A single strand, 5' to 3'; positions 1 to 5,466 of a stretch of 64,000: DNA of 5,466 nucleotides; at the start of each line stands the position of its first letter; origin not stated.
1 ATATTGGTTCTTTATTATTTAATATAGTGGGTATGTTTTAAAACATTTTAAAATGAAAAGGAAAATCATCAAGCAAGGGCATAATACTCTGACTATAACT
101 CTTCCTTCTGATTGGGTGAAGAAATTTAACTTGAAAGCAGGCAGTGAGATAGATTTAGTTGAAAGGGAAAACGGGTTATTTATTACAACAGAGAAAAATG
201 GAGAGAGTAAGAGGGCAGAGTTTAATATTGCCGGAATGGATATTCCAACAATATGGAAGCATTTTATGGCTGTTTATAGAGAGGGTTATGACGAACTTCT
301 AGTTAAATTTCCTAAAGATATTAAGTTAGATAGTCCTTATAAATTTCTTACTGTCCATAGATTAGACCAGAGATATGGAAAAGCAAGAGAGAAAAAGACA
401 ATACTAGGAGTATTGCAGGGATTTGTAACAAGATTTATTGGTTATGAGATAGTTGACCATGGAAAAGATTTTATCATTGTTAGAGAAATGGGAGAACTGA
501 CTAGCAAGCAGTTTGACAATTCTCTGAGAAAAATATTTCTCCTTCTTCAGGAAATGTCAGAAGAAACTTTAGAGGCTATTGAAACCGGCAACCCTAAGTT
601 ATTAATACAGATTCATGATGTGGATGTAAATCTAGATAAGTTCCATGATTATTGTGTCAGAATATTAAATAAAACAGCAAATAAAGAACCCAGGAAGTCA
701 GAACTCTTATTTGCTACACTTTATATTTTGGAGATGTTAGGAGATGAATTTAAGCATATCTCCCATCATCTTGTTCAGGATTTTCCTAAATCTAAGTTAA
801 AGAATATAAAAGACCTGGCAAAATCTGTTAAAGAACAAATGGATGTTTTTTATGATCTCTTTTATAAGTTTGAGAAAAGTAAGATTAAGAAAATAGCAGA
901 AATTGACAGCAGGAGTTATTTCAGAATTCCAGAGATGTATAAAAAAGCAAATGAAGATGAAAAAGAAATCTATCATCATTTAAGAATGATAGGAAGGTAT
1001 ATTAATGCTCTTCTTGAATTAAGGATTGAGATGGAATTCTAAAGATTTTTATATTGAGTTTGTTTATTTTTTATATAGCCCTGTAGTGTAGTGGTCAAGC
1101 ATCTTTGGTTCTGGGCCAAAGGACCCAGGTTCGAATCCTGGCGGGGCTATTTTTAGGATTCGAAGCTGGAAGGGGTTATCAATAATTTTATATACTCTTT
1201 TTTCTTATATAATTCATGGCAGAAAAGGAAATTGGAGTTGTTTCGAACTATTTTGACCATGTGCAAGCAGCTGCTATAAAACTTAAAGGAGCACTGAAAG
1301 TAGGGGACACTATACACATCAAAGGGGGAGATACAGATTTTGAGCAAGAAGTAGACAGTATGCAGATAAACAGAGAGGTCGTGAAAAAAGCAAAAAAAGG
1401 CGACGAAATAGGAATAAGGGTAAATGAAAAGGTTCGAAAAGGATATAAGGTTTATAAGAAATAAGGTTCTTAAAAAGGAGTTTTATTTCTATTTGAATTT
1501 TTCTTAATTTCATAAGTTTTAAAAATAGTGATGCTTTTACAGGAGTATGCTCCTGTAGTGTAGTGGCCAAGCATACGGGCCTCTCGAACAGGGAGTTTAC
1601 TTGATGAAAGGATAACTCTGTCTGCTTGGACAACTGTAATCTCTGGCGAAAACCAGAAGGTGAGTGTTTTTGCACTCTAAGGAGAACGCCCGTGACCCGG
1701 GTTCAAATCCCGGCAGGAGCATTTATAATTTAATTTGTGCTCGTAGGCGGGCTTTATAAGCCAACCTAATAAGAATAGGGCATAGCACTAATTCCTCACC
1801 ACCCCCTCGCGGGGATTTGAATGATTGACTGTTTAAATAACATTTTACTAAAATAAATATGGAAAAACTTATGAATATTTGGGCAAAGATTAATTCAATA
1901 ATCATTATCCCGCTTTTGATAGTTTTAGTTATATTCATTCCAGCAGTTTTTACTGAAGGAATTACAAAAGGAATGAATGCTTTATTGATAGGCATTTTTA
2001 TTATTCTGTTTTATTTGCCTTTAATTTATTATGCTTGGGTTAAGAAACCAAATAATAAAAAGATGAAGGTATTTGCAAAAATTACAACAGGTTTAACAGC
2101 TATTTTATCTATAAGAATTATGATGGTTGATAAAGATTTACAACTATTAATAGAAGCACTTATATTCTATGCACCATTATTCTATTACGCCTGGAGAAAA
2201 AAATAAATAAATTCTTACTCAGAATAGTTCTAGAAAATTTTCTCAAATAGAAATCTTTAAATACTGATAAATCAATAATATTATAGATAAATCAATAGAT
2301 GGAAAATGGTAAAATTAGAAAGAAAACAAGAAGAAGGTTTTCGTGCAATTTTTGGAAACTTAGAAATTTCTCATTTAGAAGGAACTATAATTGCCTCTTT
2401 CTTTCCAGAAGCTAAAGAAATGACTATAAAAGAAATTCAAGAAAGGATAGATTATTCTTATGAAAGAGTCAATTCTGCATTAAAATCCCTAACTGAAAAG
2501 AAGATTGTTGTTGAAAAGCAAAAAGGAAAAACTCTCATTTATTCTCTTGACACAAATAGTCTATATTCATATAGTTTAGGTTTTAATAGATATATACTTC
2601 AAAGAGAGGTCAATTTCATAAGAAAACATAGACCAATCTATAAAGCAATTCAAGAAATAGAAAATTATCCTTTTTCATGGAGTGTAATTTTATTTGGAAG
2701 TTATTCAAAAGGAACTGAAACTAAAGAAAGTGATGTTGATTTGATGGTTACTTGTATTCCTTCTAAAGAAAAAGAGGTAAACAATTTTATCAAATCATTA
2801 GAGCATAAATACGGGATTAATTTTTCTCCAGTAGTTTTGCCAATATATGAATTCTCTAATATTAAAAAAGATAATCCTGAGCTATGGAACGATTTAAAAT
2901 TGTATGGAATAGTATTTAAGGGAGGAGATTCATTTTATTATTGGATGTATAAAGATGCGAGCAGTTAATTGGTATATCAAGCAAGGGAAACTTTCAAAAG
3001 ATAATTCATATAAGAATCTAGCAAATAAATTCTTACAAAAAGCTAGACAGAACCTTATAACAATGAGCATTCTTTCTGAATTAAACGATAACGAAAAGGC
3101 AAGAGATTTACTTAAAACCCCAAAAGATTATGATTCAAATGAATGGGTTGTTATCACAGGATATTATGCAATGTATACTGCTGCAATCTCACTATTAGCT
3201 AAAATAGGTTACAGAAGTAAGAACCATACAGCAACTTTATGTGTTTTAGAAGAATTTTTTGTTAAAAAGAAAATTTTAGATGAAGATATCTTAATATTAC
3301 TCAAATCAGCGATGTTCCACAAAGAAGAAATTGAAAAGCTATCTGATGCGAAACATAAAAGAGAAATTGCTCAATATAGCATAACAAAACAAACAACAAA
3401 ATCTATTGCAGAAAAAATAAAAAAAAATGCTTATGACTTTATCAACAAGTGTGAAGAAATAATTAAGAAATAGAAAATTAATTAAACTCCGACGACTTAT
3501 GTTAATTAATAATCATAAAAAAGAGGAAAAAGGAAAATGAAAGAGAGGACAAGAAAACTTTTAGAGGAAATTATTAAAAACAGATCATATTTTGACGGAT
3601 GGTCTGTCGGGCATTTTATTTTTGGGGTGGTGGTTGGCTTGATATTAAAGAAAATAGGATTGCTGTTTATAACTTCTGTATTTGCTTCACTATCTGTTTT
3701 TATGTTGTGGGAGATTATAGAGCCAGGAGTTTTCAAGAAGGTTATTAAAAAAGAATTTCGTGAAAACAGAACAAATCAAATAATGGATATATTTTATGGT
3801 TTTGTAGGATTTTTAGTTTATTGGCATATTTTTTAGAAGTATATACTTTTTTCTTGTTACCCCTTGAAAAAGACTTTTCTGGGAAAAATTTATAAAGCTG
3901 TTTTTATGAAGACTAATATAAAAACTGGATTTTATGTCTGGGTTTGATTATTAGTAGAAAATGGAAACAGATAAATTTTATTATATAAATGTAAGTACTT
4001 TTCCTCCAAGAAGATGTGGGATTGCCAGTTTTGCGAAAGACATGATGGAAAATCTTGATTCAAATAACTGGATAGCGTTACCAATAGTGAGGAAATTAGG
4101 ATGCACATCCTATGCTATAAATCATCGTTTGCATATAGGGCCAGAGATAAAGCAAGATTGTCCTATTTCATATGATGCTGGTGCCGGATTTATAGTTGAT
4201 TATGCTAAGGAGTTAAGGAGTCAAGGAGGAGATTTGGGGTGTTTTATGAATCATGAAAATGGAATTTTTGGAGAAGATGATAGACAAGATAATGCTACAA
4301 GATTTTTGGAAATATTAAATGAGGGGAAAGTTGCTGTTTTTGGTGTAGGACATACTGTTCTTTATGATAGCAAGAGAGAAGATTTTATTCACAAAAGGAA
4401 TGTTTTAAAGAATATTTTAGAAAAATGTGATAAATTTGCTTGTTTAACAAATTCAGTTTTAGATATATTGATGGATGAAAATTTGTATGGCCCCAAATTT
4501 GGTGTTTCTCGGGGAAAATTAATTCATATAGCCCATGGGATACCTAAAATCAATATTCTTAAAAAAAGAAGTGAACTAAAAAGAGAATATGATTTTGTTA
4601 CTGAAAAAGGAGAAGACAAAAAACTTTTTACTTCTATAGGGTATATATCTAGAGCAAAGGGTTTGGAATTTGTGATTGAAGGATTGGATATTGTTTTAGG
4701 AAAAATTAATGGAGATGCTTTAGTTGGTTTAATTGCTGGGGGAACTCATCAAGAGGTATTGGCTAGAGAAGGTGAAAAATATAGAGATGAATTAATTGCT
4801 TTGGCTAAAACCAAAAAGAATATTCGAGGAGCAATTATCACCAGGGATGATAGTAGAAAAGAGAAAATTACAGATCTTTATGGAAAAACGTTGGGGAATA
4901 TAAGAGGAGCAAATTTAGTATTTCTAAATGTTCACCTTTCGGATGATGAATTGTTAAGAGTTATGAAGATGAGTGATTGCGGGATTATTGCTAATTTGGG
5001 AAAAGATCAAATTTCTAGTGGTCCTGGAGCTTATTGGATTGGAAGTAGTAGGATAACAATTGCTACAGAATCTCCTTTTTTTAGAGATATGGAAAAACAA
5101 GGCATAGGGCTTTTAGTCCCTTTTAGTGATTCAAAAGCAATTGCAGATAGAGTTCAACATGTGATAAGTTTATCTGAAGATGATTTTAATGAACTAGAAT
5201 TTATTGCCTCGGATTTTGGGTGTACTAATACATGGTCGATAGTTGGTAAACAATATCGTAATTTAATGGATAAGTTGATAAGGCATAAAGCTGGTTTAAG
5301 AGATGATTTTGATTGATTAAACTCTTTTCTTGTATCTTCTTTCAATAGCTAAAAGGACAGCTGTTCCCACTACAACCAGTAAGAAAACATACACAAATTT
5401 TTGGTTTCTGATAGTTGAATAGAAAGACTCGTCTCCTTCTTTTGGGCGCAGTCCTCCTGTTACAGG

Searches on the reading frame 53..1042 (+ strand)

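Call 23: search_protein_families(library=pfam, proteins=[window:53-1042:+], max_evalue=0.001)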
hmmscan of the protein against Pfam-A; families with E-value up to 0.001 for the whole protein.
window:53-1042:+ (329 aa): 2 families
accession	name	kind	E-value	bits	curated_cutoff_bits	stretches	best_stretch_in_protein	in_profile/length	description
PF04014.23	MazE_antitoxin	-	7.8e-10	39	24.7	1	6-48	1-44/48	Antidote-toxin recognition MazE, bacterial antitoxin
PF01895.24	PhoU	-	5.8e-07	30.2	23.5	1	159-236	2-85/89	PhoU domain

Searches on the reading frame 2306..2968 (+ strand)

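Call 65: search_protein_families(library=pfam, proteins=[window:2306-2968:+], max_evalue=0.001)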
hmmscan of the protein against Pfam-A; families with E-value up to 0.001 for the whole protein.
window:2306-2968:+ (220 aa): 4 families
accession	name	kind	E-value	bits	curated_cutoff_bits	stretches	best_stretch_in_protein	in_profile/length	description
PF01909.29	NTP_transf_2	-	7e-08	33.2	21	1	122-156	13-46/93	Nucleotidyltransferase domain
PF18765.7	Polbeta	-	1.1e-06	29.1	26.9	1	119-167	8-57/93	Polymerase beta, Nucleotidyltransferase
PF01978.25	TrmB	-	5.5e-05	23.4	25.6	1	36-80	20-63/68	Sugar-specific transcriptional regulator TrmB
PF03965.22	Penicillinase_R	-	0.00061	20.6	22.6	0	25-80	5-63/115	Penicillinase repressor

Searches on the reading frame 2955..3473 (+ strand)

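Call 65: search_protein_families(library=pfam, proteins=[window:2955-3473:+], max_evalue=0.001)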
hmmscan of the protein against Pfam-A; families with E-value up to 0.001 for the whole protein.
window:2955-3473:+ (172 aa): 1 family
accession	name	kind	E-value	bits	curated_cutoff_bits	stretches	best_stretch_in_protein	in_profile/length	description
PF05168.19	HEPN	-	6.8e-05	23.4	22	1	46-168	12-116/117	HEPN domain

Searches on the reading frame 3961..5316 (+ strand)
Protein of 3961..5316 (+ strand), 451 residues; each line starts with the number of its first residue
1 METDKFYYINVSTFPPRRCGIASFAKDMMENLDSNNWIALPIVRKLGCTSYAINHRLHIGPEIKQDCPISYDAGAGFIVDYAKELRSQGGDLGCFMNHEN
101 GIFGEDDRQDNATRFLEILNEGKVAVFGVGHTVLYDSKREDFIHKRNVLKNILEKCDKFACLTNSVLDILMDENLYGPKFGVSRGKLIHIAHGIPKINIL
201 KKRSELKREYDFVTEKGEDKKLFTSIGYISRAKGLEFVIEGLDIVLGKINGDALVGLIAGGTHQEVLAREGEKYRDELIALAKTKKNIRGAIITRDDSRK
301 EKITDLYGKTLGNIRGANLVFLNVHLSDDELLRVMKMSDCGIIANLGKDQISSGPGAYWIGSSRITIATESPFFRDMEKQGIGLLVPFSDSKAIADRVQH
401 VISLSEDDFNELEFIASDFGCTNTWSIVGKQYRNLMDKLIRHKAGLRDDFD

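Call 23: search_protein_families(library=pfam, proteins=[window:3961-5316:+], max_evalue=0.001)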
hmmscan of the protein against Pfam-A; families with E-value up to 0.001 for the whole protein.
window:3961-5316:+ (451 aa): 1 family
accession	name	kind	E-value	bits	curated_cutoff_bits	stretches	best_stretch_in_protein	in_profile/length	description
PF00534.26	Glycos_transf_1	-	2.1e-06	27.8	26.4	0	208-305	3-88/172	Glycosyl transferases group 1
